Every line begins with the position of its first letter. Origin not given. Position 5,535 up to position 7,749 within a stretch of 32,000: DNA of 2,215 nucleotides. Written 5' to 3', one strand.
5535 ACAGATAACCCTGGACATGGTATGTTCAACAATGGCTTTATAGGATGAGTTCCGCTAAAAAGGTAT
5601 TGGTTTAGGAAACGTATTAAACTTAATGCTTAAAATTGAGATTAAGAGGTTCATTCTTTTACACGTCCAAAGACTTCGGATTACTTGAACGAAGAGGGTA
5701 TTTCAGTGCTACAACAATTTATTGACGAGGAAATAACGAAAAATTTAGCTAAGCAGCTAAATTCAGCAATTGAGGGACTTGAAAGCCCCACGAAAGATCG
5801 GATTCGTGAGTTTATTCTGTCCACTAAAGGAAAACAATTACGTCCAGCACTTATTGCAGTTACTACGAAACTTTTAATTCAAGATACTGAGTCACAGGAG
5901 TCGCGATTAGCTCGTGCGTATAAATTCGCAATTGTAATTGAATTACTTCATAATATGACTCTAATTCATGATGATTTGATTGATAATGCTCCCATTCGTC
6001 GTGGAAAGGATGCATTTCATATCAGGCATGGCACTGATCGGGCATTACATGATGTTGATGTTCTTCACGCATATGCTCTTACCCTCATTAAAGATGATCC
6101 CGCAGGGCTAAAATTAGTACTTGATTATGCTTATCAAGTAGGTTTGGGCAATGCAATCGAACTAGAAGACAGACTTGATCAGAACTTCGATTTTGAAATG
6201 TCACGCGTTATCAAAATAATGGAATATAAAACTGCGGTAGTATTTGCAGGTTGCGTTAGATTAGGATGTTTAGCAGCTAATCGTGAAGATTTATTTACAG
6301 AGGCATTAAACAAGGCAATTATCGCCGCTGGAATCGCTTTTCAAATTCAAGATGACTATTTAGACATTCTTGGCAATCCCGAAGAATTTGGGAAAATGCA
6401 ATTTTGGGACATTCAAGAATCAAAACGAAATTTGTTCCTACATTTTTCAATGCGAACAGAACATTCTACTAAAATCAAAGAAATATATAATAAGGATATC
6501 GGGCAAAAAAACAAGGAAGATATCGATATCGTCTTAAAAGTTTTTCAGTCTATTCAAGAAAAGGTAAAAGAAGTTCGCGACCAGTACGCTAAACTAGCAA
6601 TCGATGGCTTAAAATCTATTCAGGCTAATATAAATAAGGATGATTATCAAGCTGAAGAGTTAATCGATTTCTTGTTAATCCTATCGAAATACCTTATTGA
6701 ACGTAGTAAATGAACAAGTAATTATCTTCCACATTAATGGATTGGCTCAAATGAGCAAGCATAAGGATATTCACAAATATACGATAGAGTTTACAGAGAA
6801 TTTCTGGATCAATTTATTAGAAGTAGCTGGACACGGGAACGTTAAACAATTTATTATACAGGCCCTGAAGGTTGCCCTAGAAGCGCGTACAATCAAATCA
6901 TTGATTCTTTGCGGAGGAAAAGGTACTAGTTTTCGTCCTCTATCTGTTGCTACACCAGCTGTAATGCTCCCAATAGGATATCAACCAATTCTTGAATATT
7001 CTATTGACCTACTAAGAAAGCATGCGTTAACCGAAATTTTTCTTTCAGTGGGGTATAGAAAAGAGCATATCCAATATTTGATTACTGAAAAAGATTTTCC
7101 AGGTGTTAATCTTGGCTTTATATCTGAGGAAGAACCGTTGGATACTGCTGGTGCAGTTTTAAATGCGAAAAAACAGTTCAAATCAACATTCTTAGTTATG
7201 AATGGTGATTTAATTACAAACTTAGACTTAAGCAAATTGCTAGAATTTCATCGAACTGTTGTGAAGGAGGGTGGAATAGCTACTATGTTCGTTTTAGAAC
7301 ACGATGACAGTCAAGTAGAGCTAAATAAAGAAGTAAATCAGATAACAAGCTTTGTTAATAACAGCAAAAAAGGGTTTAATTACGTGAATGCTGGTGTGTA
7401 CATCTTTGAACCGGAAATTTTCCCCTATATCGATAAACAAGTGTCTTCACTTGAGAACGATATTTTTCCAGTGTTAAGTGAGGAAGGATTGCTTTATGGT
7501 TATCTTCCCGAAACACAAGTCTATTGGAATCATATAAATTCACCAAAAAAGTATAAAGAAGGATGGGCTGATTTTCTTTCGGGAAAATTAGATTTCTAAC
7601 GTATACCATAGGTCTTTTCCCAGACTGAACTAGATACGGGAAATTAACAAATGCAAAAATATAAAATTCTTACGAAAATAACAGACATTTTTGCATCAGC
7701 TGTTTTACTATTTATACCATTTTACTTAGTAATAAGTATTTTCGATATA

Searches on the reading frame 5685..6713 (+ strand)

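Call 6: search_protein_families(library=pfam, proteins=[window:5685-6713:+], max_evalue=0.01)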
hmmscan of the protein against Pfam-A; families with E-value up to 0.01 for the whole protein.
window:5685-6713:+ (342 aa): 1 family
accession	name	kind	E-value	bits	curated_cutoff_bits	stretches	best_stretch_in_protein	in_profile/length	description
PF00348.22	polyprenyl_synt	-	5.1e-50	170.5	27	1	42-274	9-240/251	Polyprenyl synthetase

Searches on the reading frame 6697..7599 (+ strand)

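Call 6: search_protein_families(library=pfam, proteins=[window:6697-7599:+], max_evalue=0.01)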
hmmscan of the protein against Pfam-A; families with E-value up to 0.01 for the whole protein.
window:6697-7599:+ (300 aa): 2 families
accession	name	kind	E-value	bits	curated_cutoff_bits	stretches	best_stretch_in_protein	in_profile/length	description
PF00483.29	NTP_transferase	-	4e-26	92.5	21.2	1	67-288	1-237/245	Nucleotidyl transferase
PF12804.13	NTP_transf_3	-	0.00019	22.1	27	1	69-173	2-97/160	MobA-like NTP transferase domain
